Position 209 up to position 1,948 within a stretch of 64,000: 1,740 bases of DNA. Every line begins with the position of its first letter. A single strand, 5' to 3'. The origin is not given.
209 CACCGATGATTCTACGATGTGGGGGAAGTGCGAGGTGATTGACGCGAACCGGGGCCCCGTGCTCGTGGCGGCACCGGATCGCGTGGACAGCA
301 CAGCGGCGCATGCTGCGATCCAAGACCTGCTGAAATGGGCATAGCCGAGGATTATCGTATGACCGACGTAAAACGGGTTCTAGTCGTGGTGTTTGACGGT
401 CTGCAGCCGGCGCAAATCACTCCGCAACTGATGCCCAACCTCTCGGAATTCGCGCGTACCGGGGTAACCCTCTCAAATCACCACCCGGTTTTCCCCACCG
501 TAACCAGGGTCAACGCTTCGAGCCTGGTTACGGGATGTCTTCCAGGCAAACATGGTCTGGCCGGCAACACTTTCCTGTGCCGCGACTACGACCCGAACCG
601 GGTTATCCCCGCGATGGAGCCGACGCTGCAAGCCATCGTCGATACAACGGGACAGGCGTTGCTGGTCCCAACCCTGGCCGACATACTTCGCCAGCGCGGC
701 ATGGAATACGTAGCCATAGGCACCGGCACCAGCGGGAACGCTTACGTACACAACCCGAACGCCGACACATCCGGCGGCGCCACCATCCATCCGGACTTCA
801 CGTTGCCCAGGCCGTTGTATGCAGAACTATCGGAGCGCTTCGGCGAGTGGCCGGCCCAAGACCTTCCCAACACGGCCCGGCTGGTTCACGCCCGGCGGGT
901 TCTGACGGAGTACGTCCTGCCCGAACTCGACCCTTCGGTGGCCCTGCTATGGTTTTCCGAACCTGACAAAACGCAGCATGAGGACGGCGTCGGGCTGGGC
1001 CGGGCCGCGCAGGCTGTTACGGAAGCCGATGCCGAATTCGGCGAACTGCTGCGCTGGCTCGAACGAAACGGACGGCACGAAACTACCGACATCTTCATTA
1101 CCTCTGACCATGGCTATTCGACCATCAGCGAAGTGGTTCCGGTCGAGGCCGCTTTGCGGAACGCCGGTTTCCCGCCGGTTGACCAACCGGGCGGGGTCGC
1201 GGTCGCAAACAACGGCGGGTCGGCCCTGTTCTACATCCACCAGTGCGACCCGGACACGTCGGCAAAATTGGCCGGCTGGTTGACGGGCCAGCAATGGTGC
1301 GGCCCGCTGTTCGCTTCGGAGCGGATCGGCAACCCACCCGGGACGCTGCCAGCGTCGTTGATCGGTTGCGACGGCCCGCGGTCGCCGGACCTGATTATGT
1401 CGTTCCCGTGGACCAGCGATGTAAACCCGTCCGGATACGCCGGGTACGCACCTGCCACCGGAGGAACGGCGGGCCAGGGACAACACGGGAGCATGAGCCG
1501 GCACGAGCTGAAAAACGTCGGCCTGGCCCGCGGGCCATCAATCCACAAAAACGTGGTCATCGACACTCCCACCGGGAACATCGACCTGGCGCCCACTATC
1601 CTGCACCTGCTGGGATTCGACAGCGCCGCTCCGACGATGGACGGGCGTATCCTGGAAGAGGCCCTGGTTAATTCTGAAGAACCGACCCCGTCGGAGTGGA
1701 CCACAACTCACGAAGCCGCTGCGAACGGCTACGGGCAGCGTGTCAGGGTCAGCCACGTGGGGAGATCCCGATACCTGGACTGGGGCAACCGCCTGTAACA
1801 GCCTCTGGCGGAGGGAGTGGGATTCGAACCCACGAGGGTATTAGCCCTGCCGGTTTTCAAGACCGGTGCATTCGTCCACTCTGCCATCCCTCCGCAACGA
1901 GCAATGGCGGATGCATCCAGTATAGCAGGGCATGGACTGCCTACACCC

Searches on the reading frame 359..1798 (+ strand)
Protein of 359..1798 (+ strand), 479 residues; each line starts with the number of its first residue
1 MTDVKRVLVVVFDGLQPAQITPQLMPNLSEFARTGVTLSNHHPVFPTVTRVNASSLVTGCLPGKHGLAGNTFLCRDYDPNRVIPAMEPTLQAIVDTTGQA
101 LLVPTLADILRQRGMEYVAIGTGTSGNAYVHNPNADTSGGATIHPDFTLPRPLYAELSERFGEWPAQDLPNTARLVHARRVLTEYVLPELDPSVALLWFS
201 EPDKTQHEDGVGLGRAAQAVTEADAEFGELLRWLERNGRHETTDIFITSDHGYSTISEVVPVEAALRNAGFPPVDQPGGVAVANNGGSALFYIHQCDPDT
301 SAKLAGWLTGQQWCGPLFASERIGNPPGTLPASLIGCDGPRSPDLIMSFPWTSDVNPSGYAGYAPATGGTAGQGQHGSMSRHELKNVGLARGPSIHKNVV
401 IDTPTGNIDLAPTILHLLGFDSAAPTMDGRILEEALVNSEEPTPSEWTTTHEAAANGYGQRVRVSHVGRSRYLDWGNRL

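Call 72: find_encoding_contigs(protein=window:359-1798:+, flank=10000, max_places=4)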
Protein window:359-1798:+ (479 aa): 4 contigs read that carry it; 2 places shown.
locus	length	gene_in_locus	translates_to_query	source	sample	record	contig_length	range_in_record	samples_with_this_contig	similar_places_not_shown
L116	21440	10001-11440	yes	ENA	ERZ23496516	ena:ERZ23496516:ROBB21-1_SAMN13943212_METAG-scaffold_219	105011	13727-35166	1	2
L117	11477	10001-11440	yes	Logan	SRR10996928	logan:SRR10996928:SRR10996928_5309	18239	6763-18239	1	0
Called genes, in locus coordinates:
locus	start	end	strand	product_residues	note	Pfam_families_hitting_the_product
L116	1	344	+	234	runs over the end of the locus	PF01048:PNP_UDP_1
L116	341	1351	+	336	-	PF01073:3Beta_HSD, PF01370:Epimerase, PF02719:Polysacc_synt_2, PF04321:RmlD_sub_bind (weak), PF05368:NmrA, PF13460:NAD_binding_10, PF16363:GDP_Man_Dehyd, PF07993:NAD_binding_4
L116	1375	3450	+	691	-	PF00432:Prenyltrans (faint), PF07678:TED_complement (faint), PF13249:SQHop_cyclase_N, PF09492:Pec_lyase (faint), PF13243:SQHop_cyclase_C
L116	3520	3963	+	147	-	PF01894:YjbQ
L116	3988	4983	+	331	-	PF00494:SQS_PSY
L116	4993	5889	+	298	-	PF00494:SQS_PSY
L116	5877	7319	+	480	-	PF07992:Pyr_redox_2 (faint), PF00070:Pyr_redox (faint), PF01266:DAO (faint), PF01593:Amino_oxidase, PF12831:FAD_oxidored (faint), PF13450:NAD_binding_8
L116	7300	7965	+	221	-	PF00596:Aldolase_II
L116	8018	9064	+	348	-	-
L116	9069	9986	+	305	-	PF01156:IU_nuc_hydro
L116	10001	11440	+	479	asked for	PF01663:Phosphodiest, PF00884:Sulfatase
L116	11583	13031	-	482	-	PF00355:Rieske, PF11723:Aromatic_hydrox (faint)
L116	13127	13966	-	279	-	PF00106:adh_short, PF13561:adh_short_C2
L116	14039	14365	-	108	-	-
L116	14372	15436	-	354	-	PF08450:SGL (faint), PF13449:Phytase-like (faint), PF24684:Vgb_lyase (weak), PF06739:SBBP (faint), PF17170:DUF5128 (faint), PF01436:NHL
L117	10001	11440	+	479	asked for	PF01663:Phosphodiest, PF00884:Sulfatase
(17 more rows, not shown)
